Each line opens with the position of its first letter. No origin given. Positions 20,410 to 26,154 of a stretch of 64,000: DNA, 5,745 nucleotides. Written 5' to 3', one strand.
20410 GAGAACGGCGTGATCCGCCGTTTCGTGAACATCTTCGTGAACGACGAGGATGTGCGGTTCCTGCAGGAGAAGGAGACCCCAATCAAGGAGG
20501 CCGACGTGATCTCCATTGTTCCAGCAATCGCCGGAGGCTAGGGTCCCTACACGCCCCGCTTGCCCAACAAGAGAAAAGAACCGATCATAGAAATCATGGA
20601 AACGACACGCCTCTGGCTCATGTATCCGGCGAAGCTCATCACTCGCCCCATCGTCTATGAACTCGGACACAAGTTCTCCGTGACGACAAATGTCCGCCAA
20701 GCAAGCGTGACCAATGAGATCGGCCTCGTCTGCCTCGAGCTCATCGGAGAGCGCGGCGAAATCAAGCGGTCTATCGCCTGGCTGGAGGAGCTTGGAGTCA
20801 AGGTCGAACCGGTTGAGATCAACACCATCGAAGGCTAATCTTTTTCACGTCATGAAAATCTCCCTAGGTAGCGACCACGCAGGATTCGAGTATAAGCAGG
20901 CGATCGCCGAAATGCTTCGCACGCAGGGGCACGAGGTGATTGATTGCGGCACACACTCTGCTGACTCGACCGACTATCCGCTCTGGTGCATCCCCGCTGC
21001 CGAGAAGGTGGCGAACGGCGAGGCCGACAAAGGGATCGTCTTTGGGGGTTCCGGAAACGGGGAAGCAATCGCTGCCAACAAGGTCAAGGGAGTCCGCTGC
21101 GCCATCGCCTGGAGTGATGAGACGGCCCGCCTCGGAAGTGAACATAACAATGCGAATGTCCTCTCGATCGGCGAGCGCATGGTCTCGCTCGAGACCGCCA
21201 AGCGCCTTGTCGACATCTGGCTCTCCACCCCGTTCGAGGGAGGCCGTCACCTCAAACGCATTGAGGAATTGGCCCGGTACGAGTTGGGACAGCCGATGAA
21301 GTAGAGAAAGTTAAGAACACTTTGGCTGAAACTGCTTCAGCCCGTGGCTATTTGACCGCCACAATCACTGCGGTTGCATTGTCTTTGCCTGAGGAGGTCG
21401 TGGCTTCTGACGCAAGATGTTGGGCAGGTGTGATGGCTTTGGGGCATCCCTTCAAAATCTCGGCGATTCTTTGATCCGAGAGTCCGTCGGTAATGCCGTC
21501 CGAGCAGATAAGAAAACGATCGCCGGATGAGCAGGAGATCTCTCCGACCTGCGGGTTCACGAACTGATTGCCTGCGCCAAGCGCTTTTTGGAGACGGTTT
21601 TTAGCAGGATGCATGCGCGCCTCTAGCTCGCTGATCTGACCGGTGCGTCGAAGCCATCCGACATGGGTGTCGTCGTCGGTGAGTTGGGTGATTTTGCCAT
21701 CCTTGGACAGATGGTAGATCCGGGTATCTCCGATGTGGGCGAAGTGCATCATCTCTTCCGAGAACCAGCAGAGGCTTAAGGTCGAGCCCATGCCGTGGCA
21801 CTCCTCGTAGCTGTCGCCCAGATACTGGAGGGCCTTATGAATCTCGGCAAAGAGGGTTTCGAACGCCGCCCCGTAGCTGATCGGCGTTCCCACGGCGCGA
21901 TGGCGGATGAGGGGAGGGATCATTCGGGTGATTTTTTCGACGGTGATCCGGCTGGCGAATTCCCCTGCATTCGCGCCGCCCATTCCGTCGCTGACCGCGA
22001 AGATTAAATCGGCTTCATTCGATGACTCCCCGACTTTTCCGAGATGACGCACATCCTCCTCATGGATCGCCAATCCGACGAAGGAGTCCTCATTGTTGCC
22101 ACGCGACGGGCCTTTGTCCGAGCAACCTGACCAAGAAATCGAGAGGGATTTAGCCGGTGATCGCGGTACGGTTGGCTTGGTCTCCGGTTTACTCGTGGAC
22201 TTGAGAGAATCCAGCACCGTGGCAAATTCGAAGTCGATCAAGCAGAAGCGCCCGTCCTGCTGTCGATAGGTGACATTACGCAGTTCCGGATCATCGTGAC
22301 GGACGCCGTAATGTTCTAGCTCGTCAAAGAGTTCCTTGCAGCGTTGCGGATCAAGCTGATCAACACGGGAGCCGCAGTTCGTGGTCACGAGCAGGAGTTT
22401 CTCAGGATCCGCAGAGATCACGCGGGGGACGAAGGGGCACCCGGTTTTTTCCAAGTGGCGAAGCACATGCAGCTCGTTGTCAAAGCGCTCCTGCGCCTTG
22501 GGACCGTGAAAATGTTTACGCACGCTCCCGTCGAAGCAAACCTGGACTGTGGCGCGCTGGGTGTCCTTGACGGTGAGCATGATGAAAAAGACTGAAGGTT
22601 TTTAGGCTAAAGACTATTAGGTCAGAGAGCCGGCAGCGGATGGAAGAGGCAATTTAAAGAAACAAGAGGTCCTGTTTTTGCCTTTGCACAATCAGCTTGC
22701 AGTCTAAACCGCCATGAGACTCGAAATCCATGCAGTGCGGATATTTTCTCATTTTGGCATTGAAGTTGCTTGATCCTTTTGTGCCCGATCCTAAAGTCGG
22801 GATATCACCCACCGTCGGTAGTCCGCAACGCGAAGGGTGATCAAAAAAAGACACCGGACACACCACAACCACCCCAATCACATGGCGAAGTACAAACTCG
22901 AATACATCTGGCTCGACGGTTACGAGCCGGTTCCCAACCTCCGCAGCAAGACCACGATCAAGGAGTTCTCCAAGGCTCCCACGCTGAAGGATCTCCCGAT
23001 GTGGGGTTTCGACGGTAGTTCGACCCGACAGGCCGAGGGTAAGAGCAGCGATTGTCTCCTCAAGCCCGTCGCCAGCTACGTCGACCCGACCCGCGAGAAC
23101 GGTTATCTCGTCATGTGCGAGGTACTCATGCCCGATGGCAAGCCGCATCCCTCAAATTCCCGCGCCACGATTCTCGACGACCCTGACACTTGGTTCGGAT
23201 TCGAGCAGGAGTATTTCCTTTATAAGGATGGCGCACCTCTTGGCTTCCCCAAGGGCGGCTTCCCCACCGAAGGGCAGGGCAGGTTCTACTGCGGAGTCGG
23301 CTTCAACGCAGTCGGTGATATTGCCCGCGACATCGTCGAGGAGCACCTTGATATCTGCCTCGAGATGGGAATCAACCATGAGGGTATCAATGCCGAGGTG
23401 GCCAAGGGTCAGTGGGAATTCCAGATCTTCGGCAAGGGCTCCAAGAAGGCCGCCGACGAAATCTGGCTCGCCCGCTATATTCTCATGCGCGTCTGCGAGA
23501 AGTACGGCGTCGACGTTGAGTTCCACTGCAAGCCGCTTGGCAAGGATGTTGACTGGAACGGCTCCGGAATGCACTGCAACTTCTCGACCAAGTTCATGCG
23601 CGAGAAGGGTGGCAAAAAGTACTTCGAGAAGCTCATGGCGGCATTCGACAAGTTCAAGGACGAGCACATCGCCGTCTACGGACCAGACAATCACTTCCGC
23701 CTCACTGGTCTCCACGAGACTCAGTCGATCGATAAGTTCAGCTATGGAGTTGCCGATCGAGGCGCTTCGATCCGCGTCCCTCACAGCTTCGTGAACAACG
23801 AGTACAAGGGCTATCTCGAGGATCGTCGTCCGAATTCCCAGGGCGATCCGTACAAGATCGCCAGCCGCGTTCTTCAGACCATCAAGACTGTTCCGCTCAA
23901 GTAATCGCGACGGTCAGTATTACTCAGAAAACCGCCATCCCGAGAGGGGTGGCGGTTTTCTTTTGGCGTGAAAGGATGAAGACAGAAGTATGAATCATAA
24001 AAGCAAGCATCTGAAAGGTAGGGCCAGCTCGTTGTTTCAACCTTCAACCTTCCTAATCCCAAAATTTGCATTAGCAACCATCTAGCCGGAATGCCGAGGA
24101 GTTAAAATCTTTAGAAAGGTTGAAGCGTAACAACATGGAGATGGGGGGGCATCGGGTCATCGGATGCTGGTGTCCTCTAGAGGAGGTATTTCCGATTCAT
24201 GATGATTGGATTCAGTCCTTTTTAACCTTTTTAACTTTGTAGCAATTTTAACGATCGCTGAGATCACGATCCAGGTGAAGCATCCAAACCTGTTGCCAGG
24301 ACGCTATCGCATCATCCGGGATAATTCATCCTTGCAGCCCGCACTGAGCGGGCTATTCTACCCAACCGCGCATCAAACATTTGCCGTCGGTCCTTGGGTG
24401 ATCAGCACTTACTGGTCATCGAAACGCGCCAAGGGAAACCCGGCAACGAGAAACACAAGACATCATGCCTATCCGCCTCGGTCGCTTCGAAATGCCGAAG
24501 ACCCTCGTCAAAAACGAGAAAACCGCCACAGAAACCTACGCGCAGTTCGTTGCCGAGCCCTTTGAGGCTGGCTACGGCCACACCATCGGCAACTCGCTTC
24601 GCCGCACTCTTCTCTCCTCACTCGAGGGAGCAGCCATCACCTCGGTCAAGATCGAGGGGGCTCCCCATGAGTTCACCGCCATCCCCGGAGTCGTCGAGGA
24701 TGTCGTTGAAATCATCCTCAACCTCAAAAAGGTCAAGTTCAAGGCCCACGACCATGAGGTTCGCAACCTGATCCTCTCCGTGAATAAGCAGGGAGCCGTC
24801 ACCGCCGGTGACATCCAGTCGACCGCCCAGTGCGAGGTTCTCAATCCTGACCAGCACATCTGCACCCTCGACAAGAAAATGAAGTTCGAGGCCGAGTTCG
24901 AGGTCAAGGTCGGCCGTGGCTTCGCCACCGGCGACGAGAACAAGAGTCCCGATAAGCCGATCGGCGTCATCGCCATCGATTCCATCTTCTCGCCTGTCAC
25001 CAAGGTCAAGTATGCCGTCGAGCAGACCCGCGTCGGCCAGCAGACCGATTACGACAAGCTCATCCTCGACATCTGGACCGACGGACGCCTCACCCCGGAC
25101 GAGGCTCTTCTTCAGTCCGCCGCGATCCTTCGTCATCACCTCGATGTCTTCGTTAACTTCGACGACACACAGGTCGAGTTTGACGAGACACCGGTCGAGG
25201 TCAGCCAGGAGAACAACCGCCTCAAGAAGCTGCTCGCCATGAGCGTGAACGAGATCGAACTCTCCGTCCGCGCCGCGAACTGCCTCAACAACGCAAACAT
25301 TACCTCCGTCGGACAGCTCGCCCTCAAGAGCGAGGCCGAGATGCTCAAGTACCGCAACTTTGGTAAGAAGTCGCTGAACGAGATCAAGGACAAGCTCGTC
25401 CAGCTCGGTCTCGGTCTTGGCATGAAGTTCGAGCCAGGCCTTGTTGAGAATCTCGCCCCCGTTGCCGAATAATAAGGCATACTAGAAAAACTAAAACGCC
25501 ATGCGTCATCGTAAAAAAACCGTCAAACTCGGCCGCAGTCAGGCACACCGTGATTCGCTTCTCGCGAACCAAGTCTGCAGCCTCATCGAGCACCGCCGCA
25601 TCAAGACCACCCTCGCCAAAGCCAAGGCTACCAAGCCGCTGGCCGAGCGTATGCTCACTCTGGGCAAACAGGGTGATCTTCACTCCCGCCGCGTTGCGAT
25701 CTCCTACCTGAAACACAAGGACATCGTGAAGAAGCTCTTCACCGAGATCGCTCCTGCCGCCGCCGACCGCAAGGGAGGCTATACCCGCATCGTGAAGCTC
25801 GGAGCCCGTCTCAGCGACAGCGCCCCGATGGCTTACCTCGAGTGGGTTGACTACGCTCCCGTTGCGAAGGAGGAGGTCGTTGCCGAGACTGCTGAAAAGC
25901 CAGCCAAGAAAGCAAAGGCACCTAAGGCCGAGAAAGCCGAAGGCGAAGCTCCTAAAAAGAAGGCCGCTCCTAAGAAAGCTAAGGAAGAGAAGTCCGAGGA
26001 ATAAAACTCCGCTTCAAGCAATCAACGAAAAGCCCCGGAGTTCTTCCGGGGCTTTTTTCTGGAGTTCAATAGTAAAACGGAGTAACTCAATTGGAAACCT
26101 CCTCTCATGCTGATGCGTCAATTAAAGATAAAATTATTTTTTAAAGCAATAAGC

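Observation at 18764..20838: SAM-I riboswitch controlling a ThrC-like enzyme, a GG-terminated sulfur-carrier protein and a stand-alone NIL protein: candidate protein-thiocarboxylate route to homocysteine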

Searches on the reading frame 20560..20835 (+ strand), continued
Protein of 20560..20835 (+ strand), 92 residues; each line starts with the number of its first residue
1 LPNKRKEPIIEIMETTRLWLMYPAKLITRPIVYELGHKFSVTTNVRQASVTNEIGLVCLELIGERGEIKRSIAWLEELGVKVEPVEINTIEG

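Call 74: search_protein_families(library=pfam, proteins=[L150:1481-4795:+, L140:6672-9536:+, L101:6310-6783:+, L101:4157-5953:-, L166:4773-5870:-, L151:2161-5217:+], max_evalue=0.0001)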
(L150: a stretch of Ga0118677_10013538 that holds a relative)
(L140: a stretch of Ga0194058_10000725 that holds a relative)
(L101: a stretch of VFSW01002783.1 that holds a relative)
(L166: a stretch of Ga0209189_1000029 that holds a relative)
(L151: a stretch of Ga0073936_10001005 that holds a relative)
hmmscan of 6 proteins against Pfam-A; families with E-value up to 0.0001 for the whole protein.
L150:1481-4795:+ (1105 aa): 10 families
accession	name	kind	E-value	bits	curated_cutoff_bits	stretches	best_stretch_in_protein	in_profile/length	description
PF13174.12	TPR_6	-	6.3e-30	102.2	26.3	1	736-768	1-33/33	Tetratricopeptide repeat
PF13432.12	TPR_16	-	1.3e-26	93.1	32.7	1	702-767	1-63/65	Tetratricopeptide repeat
PF07719.23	TPR_2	-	5.1e-24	82.8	27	0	735-768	1-34/34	Tetratricopeptide repeat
PF13428.12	TPR_14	-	2.3e-20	71.5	23.5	0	736-777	2-43/44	Tetratricopeptide repeat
PF14559.12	TPR_19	-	1.2e-14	54.8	25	0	708-777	1-67/68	Tetratricopeptide repeat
PF13424.12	TPR_12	-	1.8e-14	54.1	30.1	0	699-760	4-70/77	Tetratricopeptide repeat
PF13181.12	TPR_8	-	2.5e-09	37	25.7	0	562-580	10-28/34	Tetratricopeptide repeat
PF00515.34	TPR_1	-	4.5e-07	29.9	27.8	0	950-969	1-20/34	Tetratricopeptide repeat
PF12895.13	ANAPC3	-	6e-06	26.9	27.2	0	822-872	2-49/82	Anaphase-promoting complex, cyclosome, subunit 3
PF13525.12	YfiO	-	8.1e-05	22.9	25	0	699-806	6-124/203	Outer membrane lipoprotein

L140:6672-9536:+ (955 aa): 11 families
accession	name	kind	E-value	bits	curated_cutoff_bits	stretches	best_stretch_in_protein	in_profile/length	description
PF13174.12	TPR_6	-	7.2e-32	108.3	26.3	1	586-618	1-33/33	Tetratricopeptide repeat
PF13432.12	TPR_16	-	1.7e-25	89.5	32.7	1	552-617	1-63/65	Tetratricopeptide repeat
PF07719.23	TPR_2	-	8.5e-23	79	27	0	585-618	1-34/34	Tetratricopeptide repeat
PF14559.12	TPR_19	-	1.1e-14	54.9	25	0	558-626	1-66/68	Tetratricopeptide repeat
PF13428.12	TPR_14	-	1.5e-14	53.5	23.5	0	478-511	2-35/44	Tetratricopeptide repeat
PF13424.12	TPR_12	-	2.3e-09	37.8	30.1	0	549-610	4-70/77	Tetratricopeptide repeat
PF09976.15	TPR_21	-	9.7e-09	35.7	25.5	0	671-738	51-119/193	Tetratricopeptide repeat-like domain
PF00515.34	TPR_1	-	7.7e-08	32.3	27.8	0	585-617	1-33/34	Tetratricopeptide repeat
PF12895.13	ANAPC3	-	6.8e-07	29.9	27.2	0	547-610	22-81/82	Anaphase-promoting complex, cyclosome, subunit 3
PF13525.12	YfiO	-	2.8e-05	24.4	25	0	549-656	6-124/203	Outer membrane lipoprotein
PF25062.1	ARM_TT21_N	-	9.8e-05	22.6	40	0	418-577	40-197/222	Tetratricopeptide repeat protein 21 N-terminal ARM repeat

L101:6310-6783:+ (158 aa): 1 family
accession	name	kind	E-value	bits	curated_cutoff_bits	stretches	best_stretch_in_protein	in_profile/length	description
PF02502.23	LacAB_rpiB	-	7.3e-53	178.7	24.7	1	11-147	1-137/138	Ribose/Galactose Isomerase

L101:4157-5953:- (598 aa): 0 families

L166:4773-5870:- (365 aa): 3 families
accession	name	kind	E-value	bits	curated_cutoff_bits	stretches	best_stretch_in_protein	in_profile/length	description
PF00437.27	T2SSE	-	5.8e-49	167.1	24.9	1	25-291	22-287/370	Type II/IV secretion system protein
PF13401.12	AAA_22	-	7.9e-05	23.4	27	0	134-172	3-40/130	AAA domain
PF13191.12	AAA_16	-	9.6e-05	23.4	32.6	0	136-234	24-110/167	AAA ATPase domain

L151:2161-5217:+ (1019 aa): 0 families

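Call 89: search_solved_structures(query=A5, max_evalue=1, show_alignments=5)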
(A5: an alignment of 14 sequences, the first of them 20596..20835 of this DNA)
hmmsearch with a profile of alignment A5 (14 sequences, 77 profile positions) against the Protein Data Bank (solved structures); distinct sequences matched with E-value up to 1: 11.
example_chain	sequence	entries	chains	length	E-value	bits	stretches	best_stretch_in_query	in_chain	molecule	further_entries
3dhx_A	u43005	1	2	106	1.6e-08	37.7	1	4-70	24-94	Methionine import ATP-binding protein metN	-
3dhw_C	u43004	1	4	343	1.4e-07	34.7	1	4-70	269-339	Methionine import ATP-binding protein metN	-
3tui_C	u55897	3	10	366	1.6e-07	34.5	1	4-70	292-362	Methionine import ATP-binding protein MetN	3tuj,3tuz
2qsw_A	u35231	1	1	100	2e-06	31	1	4-71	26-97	Methionine import ATP-binding protein metN 2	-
6cvl_C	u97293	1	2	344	2.6e-06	30.6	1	4-70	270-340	MetN nucleotide-binding subunit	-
2qrr_A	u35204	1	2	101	5.7e-05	26.3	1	4-70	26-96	Methionine import ATP-binding protein metN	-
3ced_A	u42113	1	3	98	0.0097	19.2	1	4-39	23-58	Methionine import ATP-binding protein metN 2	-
3fry_A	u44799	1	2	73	0.019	18.3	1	39-74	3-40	Probable copper-exporting P-type ATPase A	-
2p25_A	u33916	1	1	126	0.7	13.2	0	50-74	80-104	Glyoxalase family protein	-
2vtu_J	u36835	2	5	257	0.84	13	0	22-47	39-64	MS2 COAT PROTEIN | COAT PROTEIN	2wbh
2iu4_A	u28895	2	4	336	0.91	12.9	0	26-72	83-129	DIHYDROXYACETONE KINASE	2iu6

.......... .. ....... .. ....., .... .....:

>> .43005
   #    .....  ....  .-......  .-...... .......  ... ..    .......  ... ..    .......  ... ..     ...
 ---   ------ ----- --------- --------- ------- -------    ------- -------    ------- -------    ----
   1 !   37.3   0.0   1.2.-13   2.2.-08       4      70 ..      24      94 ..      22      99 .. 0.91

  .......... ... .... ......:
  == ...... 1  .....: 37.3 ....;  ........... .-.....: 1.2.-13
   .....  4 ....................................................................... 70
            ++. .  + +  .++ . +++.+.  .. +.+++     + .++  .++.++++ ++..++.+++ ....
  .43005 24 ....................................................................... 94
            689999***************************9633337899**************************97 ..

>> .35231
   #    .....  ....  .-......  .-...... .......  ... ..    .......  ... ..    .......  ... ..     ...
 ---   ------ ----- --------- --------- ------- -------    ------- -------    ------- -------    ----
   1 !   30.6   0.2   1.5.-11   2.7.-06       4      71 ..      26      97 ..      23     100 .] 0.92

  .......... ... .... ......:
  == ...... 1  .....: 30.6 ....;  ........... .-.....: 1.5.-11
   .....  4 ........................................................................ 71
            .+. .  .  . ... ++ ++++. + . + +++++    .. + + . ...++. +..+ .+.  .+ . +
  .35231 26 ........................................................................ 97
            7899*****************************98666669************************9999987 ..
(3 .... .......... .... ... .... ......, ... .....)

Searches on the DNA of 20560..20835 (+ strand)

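Call 31: search_rna_families(sources=[L001, L005, L006], threshold=gathering)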
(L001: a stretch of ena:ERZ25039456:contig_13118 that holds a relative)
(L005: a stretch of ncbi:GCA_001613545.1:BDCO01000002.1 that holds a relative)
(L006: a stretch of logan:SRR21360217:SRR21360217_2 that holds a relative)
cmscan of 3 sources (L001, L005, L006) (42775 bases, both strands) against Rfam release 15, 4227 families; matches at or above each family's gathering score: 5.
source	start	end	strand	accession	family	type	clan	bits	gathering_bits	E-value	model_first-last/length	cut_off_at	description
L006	5781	5925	+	RF00162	SAM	Cis-reg; riboswitch;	CL00012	75.6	44.4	4.2e-16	1-108/108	no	SAM riboswitch aptamer (S box leader)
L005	2896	2967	-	RF00005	tRNA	Gene; tRNA;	CL00001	72.4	29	4.6e-14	1-71/71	no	tRNA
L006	2896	2967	-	RF00005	tRNA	Gene; tRNA;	CL00001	72.4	29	4.6e-14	1-71/71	no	tRNA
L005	5781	5925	+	RF00162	SAM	Cis-reg; riboswitch;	CL00012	72.3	44.4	3.7e-15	1-108/108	no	SAM riboswitch aptamer (S box leader)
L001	77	159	-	RF00005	tRNA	Gene; tRNA;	CL00001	51.8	29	2.1e-08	1-71/71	no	tRNA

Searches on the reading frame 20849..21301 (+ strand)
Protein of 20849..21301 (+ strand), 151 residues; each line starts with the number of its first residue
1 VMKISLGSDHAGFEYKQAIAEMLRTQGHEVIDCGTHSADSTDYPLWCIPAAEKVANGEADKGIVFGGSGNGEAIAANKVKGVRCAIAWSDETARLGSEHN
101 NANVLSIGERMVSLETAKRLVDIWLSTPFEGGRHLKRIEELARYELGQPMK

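Call 3: search_protein_families(library=pfam, proteins=[window:20849-21301:+], max_evalue=0.01)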
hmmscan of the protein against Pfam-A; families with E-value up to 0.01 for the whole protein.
window:20849-21301:+ (151 aa): 1 family
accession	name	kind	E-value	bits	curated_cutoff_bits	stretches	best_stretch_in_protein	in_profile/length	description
PF02502.23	LacAB_rpiB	-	4.2e-55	185.9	24.7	1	4-141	1-138/138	Ribose/Galactose Isomerase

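Call 4: search_protein_families(library=ncbifam, proteins=[window:20849-21301:+], max_evalue=0.01)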
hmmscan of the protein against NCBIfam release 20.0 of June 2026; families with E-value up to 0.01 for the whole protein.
window:20849-21301:+ (151 aa): 12 families
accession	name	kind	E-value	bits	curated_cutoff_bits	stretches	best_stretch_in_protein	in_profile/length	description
TIGR02133.1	RPI_actino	equivalog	1.2e-59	200.5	168.2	1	2-145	1-146/148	ribose-5-phosphate isomerase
NF004051.0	PRK05571.1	subfamily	5.3e-58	195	135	1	2-145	2-146/149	ribose-5-phosphate isomerase B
TIGR00689.1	rpiB_lacA_lacB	subfamily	6.8e-53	178.5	88.3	1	4-145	1-143/145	RpiB/LacA/LacB family sugar-phosphate isomerase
TIGR01120.1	rpiB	equivalog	2.2e-45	154.1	138.65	1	3-142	1-140/143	ribose 5-phosphate isomerase B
NF006381.0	PRK08622.1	equivalog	4.3e-31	108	234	1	2-137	1-136/171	galactose-6-phosphate isomerase subunit LacB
NF006380.0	PRK08621.1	equivalog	1.7e-26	93.3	164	1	2-141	1-138/142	galactose-6-phosphate isomerase subunit LacA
TIGR01119.1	lacB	equivalog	5.3e-23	81.6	312.55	1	2-127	1-126/171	galactose-6-phosphate isomerase subunit LacB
NF051858.1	EryPhIsonDerIRhiz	equivalog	8.8e-23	81.1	240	1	2-130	1-131/150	D-erythrulose-4-phosphate isomerase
NF009258.0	PRK12615.1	equivalog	5e-22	78.6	325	1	2-114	1-113/171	galactose-6-phosphate isomerase subunit LacB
NF009257.0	PRK12613.1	equivalog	2.6e-19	69.7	243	1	2-142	1-138/141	galactose-6-phosphate isomerase subunit LacA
TIGR01118.1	lacA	equivalog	1.9e-18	67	181.1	1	2-142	1-139/141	galactose-6-phosphate isomerase subunit LacA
NF006753.0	PRK09273.1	equivalog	5.1e-05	22.7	137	1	16-107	15-112/211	hypothetical protein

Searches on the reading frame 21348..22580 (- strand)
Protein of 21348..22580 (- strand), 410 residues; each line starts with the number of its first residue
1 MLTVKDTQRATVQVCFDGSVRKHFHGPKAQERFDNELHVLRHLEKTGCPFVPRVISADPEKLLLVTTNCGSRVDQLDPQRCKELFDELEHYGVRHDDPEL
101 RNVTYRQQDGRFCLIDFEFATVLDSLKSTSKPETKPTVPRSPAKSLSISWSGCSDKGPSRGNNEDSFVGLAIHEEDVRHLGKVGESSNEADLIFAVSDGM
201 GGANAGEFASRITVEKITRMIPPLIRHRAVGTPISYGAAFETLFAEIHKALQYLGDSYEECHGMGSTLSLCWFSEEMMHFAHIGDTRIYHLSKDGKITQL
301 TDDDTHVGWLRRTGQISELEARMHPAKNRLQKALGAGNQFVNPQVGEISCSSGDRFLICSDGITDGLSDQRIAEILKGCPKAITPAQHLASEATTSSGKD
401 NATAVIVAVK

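Call 3: search_protein_families(library=pfam, proteins=[window:21348-22580:-], max_evalue=0.01)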
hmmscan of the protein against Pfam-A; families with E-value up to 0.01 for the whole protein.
window:21348-22580:- (410 aa): 4 families
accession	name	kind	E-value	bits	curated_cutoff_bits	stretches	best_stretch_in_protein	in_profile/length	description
PF13672.11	PP2C_2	-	2.7e-16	60.2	24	1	188-373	22-185/209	Protein phosphatase 2C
PF00481.26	PP2C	-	2.4e-09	37.7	20.3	1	175-303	16-139/255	Protein phosphatase 2C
PF01636.29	APH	-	3.2e-05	24.2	23.2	0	88-122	165-199/239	Phosphotransferase enzyme family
PF07228.17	SpoIIE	-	0.0094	16.4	25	0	333-372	104-143/192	Stage II sporulation protein E (SpoIIE)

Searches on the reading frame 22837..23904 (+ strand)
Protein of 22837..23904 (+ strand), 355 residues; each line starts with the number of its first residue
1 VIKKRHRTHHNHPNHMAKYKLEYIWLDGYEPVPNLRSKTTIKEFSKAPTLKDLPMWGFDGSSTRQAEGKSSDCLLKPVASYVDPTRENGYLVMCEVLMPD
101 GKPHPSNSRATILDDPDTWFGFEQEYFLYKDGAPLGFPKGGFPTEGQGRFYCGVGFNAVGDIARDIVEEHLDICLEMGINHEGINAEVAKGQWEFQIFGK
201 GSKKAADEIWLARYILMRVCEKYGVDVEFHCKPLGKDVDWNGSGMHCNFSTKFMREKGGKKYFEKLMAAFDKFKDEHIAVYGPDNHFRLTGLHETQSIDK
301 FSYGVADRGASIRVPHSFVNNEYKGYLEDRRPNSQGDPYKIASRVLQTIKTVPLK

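Call 13: search_protein_families(library=ncbifam, proteins=[window:22837-23904:+], max_evalue=0.00001)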
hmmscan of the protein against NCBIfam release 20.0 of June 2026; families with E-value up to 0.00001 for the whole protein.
window:22837-23904:+ (355 aa): 4 families
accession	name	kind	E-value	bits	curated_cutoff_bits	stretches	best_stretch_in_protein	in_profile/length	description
NF041605.1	gln_syn_GlnII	equivalog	1.9e-111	372.4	500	1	19-350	3-329/333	glutamine synthetase GlnII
TIGR00653.1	GlnA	equivalog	5.1e-17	61.7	429.15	1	161-252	181-269/462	type I glutamate--ammonia ligase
NF007006.0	PRK09469.1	equivalog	2.3e-10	39.6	845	1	161-251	187-275/469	glutamate--ammonia ligase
TIGR03105.1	gln_synth_III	equivalog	4.9e-09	35.2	469.6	1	164-264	157-251/435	type III glutamate--ammonia ligase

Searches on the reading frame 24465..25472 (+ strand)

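Call 13: search_protein_families(library=ncbifam, proteins=[window:24465-25472:+], max_evalue=0.00001)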
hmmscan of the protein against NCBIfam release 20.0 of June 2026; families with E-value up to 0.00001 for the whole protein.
window:24465-25472:+ (335 aa): 8 families
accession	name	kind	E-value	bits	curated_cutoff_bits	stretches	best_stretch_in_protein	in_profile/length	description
NF003513.0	PRK05182.1-2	equivalog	7e-133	442.7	302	1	7-323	8-320/338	DNA-directed RNA polymerase subunit alpha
NF003519.0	PRK05182.2-5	equivalog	3.3e-122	407.4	277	1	7-322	3-318/320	DNA-directed RNA polymerase subunit alpha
TIGR02027.1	rpoA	equivalog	1.6e-114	382.1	227.8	1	25-320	1-297/298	DNA-directed RNA polymerase subunit alpha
NF003515.0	PRK05182.2-1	equivalog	1.6e-113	379.1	406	1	15-318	10-310/314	DNA-directed RNA polymerase subunit alpha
NF003517.0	PRK05182.2-3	equivalog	8.1e-98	327.6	356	1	7-324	7-324/344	DNA-directed RNA polymerase subunit alpha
NF003516.0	PRK05182.2-2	equivalog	4.6e-97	325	353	1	18-318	13-307/315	DNA-directed RNA polymerase subunit alpha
NF003514.0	PRK05182.1-4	equivalog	4.4e-93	311.6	434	1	17-318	10-308/338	DNA-directed RNA polymerase subunit alpha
NF003518.0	PRK05182.2-4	equivalog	1.4e-90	303.7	523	1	21-319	14-309/312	DNA-directed RNA polymerase subunit alpha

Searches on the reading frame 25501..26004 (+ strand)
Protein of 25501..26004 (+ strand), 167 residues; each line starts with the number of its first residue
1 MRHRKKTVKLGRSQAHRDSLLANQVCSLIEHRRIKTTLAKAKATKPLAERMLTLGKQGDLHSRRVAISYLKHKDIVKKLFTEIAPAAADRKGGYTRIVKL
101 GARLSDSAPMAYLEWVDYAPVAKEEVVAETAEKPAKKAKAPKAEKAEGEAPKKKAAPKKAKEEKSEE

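Call 13: search_protein_families(library=ncbifam, proteins=[window:25501-26004:+], max_evalue=0.00001)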
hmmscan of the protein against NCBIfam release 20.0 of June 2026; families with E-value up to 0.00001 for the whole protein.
window:25501-26004:+ (167 aa): 2 families
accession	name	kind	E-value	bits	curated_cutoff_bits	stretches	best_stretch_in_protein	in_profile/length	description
NF051448.1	50S_L17_sunset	exception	5.4e-45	153.8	280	1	4-164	4-163/229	50S ribosomal protein L17, sunset domain variant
TIGR00059.1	L17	equivalog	2e-38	131.2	70.05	1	9-117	4-112/112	50S ribosomal protein L17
